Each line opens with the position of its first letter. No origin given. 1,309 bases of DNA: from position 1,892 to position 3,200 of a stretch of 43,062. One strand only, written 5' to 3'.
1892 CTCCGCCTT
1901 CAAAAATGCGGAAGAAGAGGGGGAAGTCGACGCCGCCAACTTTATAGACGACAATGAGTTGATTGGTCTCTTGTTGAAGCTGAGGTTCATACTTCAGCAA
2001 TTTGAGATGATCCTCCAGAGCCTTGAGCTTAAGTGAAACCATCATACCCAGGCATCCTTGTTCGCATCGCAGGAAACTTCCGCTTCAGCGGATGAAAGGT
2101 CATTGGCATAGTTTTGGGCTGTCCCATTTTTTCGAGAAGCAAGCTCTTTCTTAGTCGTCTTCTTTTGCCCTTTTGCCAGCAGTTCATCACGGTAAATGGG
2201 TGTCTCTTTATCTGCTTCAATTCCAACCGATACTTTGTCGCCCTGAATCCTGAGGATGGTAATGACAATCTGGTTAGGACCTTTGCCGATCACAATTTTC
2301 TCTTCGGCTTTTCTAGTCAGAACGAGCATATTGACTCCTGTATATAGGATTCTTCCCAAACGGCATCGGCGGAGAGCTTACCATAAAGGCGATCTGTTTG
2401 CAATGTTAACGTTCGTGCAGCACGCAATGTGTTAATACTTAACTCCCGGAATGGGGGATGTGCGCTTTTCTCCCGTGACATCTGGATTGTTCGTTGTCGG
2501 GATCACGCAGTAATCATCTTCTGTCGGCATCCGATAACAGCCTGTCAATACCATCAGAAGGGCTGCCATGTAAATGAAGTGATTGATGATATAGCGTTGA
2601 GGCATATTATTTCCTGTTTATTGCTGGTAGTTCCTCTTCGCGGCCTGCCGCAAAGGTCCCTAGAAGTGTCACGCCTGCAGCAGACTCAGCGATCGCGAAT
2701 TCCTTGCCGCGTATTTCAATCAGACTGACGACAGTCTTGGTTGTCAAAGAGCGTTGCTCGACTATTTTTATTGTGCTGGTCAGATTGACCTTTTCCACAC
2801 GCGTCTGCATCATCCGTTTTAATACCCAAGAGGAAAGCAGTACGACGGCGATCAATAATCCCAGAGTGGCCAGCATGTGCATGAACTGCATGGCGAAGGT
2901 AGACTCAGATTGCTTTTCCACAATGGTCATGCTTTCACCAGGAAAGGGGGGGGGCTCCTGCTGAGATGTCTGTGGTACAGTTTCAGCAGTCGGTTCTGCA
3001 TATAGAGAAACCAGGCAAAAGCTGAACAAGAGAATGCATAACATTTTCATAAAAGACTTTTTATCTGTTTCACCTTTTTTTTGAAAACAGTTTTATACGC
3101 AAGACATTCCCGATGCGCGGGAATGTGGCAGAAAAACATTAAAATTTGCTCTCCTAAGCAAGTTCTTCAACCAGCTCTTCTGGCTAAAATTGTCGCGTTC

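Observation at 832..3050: csrA translationally coupled to a T3SS-chaperone-fold gene inside a five-gene overlapping operon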

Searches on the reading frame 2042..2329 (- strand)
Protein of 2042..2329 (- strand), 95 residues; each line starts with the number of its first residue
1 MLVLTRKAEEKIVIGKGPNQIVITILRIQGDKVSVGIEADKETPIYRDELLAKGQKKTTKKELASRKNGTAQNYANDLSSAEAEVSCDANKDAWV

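Call 3: search_protein_families(library=pfam, proteins=[window:2042-2329:-], max_evalue=0.1)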
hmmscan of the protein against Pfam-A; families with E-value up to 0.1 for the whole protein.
window:2042-2329:- (95 aa): 1 family
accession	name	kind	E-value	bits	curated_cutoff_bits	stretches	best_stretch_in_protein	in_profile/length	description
PF02599.21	CsrA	-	4.5e-19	68.6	27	1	1-53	1-50/53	Global regulator protein family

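Call 4: search_protein_families(library=ncbifam, proteins=[window:2042-2329:-], max_evalue=0.1)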
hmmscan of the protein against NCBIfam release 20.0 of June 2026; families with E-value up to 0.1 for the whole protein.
window:2042-2329:- (95 aa): 3 families
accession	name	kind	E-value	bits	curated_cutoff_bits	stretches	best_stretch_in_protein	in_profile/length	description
NF002469.0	PRK01712.1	equivalog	2.2e-14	53.2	73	1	1-62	1-59/65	carbon storage regulator CsrA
TIGR00202.1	csrA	equivalog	5.8e-14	52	70.1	1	1-65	1-62/69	carbon storage regulator CsrA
NF001844.0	PRK00568.1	equivalog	5.6e-07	29.5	106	1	1-51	1-48/76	carbon storage regulator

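Call 31: find_related_loci(query=A3, collection=metagenome_contigs, flank=4000)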
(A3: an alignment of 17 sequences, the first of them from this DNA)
Query A3 (95 aa) in metagenome_contigs; peptide patterns used: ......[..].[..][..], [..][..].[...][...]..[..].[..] (x = any residue, [..] = any of these).
599 stretches matched a pattern; 461 encode a relative of the query (tblastn E <= 1e-3); the best 80 are kept; 80 distinct loci.
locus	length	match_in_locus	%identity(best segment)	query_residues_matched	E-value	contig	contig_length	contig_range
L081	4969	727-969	60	1-82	3e-23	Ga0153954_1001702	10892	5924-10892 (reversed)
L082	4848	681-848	75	1-57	9e-22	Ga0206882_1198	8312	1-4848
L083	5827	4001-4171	69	1-58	9e-22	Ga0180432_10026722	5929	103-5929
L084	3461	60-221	75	1-55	5e-21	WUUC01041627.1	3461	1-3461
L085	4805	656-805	75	1-51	4e-20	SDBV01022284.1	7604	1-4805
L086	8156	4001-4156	70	1-53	4e-20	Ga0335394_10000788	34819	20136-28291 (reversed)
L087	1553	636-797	72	1-53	4e-20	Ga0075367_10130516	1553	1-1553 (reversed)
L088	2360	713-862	73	1-51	1e-19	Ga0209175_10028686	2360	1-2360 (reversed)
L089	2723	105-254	73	1-51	1e-19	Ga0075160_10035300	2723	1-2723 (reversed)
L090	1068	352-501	69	1-51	1e-19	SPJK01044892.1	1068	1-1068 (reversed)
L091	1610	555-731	63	1-62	4e-19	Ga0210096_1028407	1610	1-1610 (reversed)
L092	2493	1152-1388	54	1-82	4e-19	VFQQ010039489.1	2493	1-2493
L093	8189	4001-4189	59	1-66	5e-19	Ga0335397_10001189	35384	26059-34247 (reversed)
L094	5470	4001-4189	59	1-66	5e-19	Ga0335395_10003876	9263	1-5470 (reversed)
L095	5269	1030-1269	53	1-80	6e-19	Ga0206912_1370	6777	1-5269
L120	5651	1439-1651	47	1-71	2e-12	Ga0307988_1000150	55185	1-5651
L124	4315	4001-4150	57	1-53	2e-12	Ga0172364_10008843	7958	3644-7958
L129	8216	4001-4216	44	1-77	4e-12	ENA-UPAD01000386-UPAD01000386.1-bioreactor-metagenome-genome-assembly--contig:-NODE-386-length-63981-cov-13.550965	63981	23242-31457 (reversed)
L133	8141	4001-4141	56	1-50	8e-12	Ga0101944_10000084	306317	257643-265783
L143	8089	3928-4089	54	1-57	2e-11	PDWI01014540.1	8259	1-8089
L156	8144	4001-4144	57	1-51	8e-11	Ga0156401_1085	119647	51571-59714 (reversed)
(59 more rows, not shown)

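Call 65: find_homologous_proteins(query=window:2042-2329:-, max_evalue=0.000001)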
Query window:2042-2329:- (95 aa): 136 proteins with E <= 0.000001 among 143 candidates; the best 120 are listed.
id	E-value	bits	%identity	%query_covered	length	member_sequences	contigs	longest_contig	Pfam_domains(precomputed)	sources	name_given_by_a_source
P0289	4.4e-53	195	100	100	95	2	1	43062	PF02599.22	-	-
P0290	1.8e-39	151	84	100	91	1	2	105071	PF02599.22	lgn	-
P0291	1.6e-38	148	82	100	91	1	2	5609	PF02599.22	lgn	-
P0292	1.4e-37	145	78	99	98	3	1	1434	PF02599.22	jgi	jgi:carbon storage regulator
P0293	2.8e-37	144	83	100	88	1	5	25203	PF02599.22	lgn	-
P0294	1.7e-34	136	78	93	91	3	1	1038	PF02599.22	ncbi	-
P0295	1.7e-30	123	68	99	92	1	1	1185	PF02599.22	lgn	-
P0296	1.1e-25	107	92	63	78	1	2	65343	PF02599.22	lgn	-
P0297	2.1e-19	87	56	98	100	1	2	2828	PF02599.22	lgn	-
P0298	2.6e-19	87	67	79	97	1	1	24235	PF02599.22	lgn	-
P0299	4.5e-19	86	67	82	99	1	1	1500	PF02599.22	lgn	-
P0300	4.7e-19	86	65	82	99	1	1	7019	PF02599.22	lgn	-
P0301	5.3e-19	86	60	84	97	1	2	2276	PF02599.22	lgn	-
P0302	5.9e-19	86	64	84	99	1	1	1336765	PF02599.22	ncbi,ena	-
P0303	5.9e-19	86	65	84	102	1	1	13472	PF02599.22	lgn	-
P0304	1.4e-18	85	64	82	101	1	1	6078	PF02599.22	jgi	jgi:carbon storage regulator CsrA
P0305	2.9e-18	84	54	96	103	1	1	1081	PF02599.22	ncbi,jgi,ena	jgi:carbon storage regulator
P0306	3.0e-18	84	62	86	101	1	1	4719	PF02599.22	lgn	-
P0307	4.4e-18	83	62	82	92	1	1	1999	PF02599.22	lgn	-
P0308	2.0e-17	81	60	88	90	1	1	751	PF02599.22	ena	-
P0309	3.0e-17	80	59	91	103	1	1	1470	PF02599.22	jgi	jgi:carbon storage regulator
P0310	4.7e-17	80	57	99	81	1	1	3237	PF02599.22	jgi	jgi:carbon storage regulator CsrA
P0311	4.8e-17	80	62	69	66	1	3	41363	PF02599.22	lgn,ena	-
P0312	7.4e-17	79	70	66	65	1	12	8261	PF02599.22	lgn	-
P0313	7.4e-17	79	55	93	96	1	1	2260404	PF02599.22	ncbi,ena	-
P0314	1.4e-16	78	58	84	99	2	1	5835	PF02599.22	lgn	-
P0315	1.4e-16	78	56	98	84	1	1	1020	PF02599.22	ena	-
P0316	1.4e-16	78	66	67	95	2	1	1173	PF02599.22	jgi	jgi:carbon storage regulator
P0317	1.5e-16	78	73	59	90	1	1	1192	PF02599.22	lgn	-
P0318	1.6e-16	78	65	79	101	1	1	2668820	PF02599.22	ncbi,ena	-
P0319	1.7e-16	78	81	56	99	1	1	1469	PF02599.22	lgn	-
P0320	1.8e-16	78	67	63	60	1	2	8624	PF02599.22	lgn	-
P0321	2.1e-16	78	86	53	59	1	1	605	PF02599.22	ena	-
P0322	2.2e-16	78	80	57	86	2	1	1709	PF02599.22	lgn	-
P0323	2.5e-16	78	73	58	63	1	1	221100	PF02599.22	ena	-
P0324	3.0e-16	77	60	82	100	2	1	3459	PF02599.22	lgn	-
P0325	3.1e-16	77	70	64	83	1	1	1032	PF02599.22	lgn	-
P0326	4.7e-16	77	51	97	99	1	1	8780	PF02599.22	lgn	-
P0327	6.5e-16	76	81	56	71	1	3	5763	PF02599.22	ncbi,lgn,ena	-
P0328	8.4e-16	76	62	68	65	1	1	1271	PF02599.22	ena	-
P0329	9.1e-16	76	52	97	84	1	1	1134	PF02599.22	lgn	-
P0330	1.0e-15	76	65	66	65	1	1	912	PF02599.22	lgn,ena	-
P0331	1.1e-15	76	69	61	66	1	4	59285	PF02599.22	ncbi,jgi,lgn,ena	-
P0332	1.1e-15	75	58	87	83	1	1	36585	PF02599.22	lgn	-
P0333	1.3e-15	75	69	61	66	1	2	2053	PF02599.22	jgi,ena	-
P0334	1.6e-15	75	75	60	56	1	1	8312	PF02599.22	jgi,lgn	-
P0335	1.6e-15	75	63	68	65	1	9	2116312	PF02599.22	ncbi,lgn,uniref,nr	ncbi:Carbon storage regulator homolog [Waddlia chondrophila 2032/99]|uniref:Translational regulator 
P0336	1.7e-15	75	57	86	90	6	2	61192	PF02599.22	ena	-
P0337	1.8e-15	75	60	87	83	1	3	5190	PF02599.22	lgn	-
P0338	1.8e-15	75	65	66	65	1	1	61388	PF02599.22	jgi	jgi:carbon storage regulator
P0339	2.0e-15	75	80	54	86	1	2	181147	PF02599.22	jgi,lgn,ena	-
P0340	2.1e-15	75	80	54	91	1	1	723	PF02599.22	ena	-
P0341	2.1e-15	75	67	66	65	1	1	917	PF02599.22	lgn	-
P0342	2.2e-15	75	67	66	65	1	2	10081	PF02599.22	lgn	-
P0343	2.4e-15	74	78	54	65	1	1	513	PF02599.22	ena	-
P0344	2.5e-15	74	59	87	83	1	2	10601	PF02599.22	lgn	-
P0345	3.0e-15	74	61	87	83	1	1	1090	PF02599.22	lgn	-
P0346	3.8e-15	74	80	54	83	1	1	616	PF02599.22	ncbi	-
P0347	4.0e-15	74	63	68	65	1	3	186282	PF02599.22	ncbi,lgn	-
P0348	4.1e-15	74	76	54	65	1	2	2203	PF02599.22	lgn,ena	-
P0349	4.3e-15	74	65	66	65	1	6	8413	PF02599.22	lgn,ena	-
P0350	5.7e-15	73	76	54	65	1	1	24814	PF02599.22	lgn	-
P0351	6.3e-15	73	75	59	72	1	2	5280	PF02599.22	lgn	-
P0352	6.7e-15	73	53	95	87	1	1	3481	PF02599.22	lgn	-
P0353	6.8e-15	73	73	59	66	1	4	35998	PF02599.22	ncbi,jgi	jgi:carbon storage regulator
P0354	7.1e-15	73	78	54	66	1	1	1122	PF02599.22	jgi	jgi:carbon storage regulator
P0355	7.6e-15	73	75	54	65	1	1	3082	PF02599.22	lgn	-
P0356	8.6e-15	73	76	54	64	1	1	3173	PF02599.22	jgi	jgi:carbon storage regulator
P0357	9.7e-15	72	81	49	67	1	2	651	PF02599.22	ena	-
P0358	1.1e-14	72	71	59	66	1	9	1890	PF02599.22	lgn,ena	-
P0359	1.1e-14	72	52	84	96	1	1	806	PF02599.22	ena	-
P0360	1.3e-14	72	65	66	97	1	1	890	PF02599.22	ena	-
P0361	1.3e-14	72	79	49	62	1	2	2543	PF02599.22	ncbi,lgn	ncbi:MAG: carbon storage regulator [Waddliaceae bacterium]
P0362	1.4e-14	72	76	54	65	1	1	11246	PF02599.22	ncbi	-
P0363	1.4e-14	72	76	54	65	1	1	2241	PF02599.22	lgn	-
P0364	1.6e-14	72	60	66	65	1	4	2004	PF02599.22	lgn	-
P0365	1.8e-14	72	50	97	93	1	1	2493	PF02599.22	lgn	-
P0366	1.8e-14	72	76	54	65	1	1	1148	PF02599.22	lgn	-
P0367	1.9e-14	72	78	54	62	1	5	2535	PF02599.22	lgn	-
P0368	1.9e-14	72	76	54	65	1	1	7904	PF02599.22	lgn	-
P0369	2.1e-14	71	67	54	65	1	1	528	PF02599.22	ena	-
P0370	2.1e-14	71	67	67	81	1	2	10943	PF02599.22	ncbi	-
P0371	2.3e-14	71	67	54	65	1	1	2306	PF02599.22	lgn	-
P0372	2.3e-14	71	67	54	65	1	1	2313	PF02599.22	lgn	-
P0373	2.3e-14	71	76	54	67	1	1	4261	PF02599.22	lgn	-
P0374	2.7e-14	71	76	54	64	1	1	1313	PF02599.22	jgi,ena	-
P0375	4.9e-14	70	75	54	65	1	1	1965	PF02599.22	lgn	-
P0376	5.4e-14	70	75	54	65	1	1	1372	PF02599.22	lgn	-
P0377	6.2e-14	70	66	67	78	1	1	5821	PF02599.22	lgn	-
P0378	7.1e-14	70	75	54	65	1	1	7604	PF02599.22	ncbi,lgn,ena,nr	ncbi:MAG: Carbon storage regulator [Chlamydiae bacterium]|nr:Carbon storage regulator [Chlamydiota b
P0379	7.2e-14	70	59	86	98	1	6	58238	PF02599.22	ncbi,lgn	-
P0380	1.2e-13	69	73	54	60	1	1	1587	PF02599.22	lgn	-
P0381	1.4e-13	69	76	54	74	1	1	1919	PF02599.22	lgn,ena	-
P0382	1.5e-13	69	76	54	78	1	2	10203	PF02599.22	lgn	-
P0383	1.6e-13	69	75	54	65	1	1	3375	PF02599.22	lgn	-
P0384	1.7e-13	69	55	96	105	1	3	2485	PF02599.22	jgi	jgi:carbon storage regulator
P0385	2.0e-13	68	70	59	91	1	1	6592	PF02599.22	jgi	jgi:carbon storage regulator CsrA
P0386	3.1e-13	68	75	54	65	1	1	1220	PF02599.22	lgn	-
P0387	3.3e-13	68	53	92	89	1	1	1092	PF02599.22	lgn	-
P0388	7.3e-13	67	73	54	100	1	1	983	PF02599.22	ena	-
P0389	9.1e-13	66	54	86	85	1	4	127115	PF02599.22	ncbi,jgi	jgi:carbon storage regulator CsrA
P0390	9.4e-13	66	53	84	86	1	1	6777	PF02599.22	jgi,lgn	-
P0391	1.0e-12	66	63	68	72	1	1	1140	PF02599.22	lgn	-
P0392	1.2e-12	66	51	96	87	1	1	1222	PF02599.22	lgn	-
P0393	1.3e-12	66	52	97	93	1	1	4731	PF02599.22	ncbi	-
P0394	1.3e-12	66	45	100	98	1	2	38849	PF02599.22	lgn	-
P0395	1.4e-12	66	70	56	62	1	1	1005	PF02599.22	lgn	-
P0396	1.4e-12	66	64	64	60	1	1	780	PF02599.22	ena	-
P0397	2.8e-12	65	67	57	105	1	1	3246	PF02599.22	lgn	-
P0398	3.3e-12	64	59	83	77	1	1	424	PF02599.22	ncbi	-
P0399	4.1e-12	64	69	54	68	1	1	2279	PF02599.22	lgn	-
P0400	5.5e-12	64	74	54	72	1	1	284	PF02599.22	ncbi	-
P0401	7.5e-12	63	62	64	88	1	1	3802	PF02599.22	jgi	jgi:carbon storage regulator CsrA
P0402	8.7e-12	63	72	53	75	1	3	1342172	PF02599.22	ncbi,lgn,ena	-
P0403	1.4e-11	62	68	61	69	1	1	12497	PF02599.22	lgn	-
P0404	2.0e-11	62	69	54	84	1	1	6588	PF02599.22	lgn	-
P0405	2.0e-11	62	61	65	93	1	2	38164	PF02599.22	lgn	-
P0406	2.5e-11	62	67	56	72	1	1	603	PF02599.22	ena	-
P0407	4.0e-11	61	68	60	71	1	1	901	PF02599.22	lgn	-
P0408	4.0e-11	61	68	58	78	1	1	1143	PF02599.22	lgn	-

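Call 66: search_protein_families(library=pfam, proteins=[L120:1681-2121:+, L156:4249-4686:+, L129:3538-4047:+, L143:4140-4634:+, L124:3520-3963:+, L133:3078-3989:+, L120:101-1426:+], max_evalue=0.001)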
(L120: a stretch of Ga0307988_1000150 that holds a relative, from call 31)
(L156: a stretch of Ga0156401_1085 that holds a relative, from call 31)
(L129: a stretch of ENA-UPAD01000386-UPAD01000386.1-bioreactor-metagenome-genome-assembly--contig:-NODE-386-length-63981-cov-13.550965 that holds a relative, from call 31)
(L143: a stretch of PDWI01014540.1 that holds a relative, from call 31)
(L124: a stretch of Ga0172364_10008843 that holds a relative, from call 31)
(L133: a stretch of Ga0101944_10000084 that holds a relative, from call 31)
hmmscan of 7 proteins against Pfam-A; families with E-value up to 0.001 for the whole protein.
L120:1681-2121:+ (146 aa): 1 family
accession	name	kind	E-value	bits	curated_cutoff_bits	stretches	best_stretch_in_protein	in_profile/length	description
PF02623.20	FliW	-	2.7e-34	118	25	1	22-143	2-121/122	FliW protein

L156:4249-4686:+ (145 aa): 1 family
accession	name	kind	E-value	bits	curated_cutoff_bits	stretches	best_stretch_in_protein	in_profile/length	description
PF02623.20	FliW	-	6e-34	116.9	25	1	21-140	3-121/122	FliW protein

L129:3538-4047:+ (169 aa): 1 family
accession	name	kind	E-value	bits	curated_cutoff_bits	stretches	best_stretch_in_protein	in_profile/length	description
PF02623.20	FliW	-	5e-45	152.7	25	1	24-143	1-122/122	FliW protein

L143:4140-4634:+ (164 aa): 1 family
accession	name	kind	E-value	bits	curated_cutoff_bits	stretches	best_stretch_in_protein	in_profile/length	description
PF02623.20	FliW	-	6.1e-30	104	25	1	33-163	3-122/122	FliW protein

L124:3520-3963:+ (147 aa): 1 family
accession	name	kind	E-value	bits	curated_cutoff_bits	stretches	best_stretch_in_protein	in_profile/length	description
PF02623.20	FliW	-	3.8e-27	94.9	25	1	25-143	1-121/122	FliW protein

L133:3078-3989:+ (303 aa): 1 family
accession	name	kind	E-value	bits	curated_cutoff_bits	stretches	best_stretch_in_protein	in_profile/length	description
PF00669.25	Flagellin_N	-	2.5e-13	50.7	26.6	1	4-139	2-138/139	Bacterial flagellin N-terminal helical region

L120:101-1426:+ (441 aa): 1 family
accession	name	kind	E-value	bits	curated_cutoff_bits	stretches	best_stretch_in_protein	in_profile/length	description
PF00700.27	Flagellin_C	-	0.0002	22.1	23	1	367-441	10-86/86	Bacterial flagellin C-terminal helical region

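Call 67: find_encoding_contigs(protein=P0335, flank=4000, max_places=3)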
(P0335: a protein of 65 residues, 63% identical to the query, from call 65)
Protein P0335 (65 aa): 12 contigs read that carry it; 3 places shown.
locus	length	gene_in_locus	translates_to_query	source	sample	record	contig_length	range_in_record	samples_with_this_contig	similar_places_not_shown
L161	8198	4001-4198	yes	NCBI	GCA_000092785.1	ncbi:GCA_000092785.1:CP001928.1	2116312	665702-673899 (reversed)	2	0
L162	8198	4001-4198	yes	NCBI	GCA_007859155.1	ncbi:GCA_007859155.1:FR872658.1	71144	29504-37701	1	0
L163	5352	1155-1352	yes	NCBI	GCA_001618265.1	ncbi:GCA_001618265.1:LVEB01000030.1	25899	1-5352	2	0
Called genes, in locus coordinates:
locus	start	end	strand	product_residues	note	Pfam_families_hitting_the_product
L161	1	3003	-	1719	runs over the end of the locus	PF20148:DUF6531, PF05593:RHS_repeat (weak), PF25023:TEN_YD-shell (weak), PF05593:RHS_repeat (weak), PF25023:TEN_YD-shell, PF05593:RHS_repeat (weak), PF25023:TEN_YD-shell (weak), PF00545:Ribonuclease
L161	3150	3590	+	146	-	PF04347:FliO (weak)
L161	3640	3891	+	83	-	-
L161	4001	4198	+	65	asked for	PF02599:CsrA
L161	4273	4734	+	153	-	PF10722:YbjN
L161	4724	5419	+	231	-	PF00929:RNase_T, PF13482:RNase_H_2 (weak), PF16473:Rv2179c-like (faint), PF12843:QSregVF_b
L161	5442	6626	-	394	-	PF12937:F-box-like (faint), PF27087:LRR_TMOD-LMOD (faint)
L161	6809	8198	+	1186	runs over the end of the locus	PF00004:AAA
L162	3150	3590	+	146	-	PF04347:FliO (weak)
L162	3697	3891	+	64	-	-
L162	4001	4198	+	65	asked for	PF02599:CsrA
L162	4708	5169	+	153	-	PF10722:YbjN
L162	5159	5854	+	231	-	PF00929:RNase_T, PF13482:RNase_H_2 (weak), PF16473:Rv2179c-like (faint), PF12843:QSregVF_b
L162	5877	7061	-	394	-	PF12937:F-box-like (faint), PF27087:LRR_TMOD-LMOD (faint)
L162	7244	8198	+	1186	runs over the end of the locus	PF00004:AAA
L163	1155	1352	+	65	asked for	PF02599:CsrA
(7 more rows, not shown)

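Call 76: predict_structure(alignment_id=A6)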
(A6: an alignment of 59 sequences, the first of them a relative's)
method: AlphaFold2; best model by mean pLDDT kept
length: 95 residues; sequences in the alignment: 59
mean_pLDDT: 66.6   pTM: 0.44
mean pLDDT of the five models: 66.6, 66.2, 65.9, 64.7, 63.9
residues with pLDDT >= 90: 16; 70-90: 37; 50-70: 5; < 50: 37
segments of 3 or more residues with pLDDT < 50: 59-95
pLDDT, mean of each block of 10 residues (from residue 1): 79 90 90 91 88 62 37 35 38 46
secondary structure, 60 per line:
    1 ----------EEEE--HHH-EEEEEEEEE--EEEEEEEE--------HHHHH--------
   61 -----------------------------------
elements in order: E11-14 E21-29 E32-39 H48-52

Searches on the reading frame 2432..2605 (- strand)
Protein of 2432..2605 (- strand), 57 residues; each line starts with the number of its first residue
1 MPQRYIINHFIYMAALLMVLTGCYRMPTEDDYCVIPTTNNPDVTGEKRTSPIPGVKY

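Call 3: search_protein_families(library=pfam, proteins=[window:2432-2605:-], max_evalue=0.1)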
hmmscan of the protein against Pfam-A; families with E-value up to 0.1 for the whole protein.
window:2432-2605:- (57 aa): 0 families

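Call 4: search_protein_families(library=ncbifam, proteins=[window:2432-2605:-], max_evalue=0.1)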
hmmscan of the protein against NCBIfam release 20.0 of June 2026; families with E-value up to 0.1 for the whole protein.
window:2432-2605:- (57 aa): 0 families

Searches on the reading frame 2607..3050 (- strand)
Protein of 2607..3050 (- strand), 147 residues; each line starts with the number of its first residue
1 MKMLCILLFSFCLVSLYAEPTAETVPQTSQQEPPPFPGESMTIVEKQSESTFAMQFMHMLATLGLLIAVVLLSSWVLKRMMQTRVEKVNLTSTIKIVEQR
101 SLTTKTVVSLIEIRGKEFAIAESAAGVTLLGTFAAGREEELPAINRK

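Call 3: search_protein_families(library=pfam, proteins=[window:2607-3050:-], max_evalue=0.1)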
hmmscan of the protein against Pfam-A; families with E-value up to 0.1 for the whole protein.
window:2607-3050:- (147 aa): 2 families
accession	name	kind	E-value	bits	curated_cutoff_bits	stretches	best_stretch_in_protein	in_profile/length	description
PF04347.18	FliO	-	2.6e-08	34.3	22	1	75-139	1-67/91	Flagellar biosynthesis protein, FliO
PF10322.15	7TM_GPCR_Sru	-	0.0076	16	26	1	3-111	147-254/305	Serpentine type 7TM GPCR chemoreceptor Sru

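Call 4: search_protein_families(library=ncbifam, proteins=[window:2607-3050:-], max_evalue=0.1)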
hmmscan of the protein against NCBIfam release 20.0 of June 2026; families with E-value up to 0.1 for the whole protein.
window:2607-3050:- (147 aa): 1 family
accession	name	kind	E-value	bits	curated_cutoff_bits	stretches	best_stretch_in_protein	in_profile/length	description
TIGR03500.1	FliO_TIGR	equivalog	2.5e-08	33.8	55.25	1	63-132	1-69/70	flagellar biosynthetic protein FliO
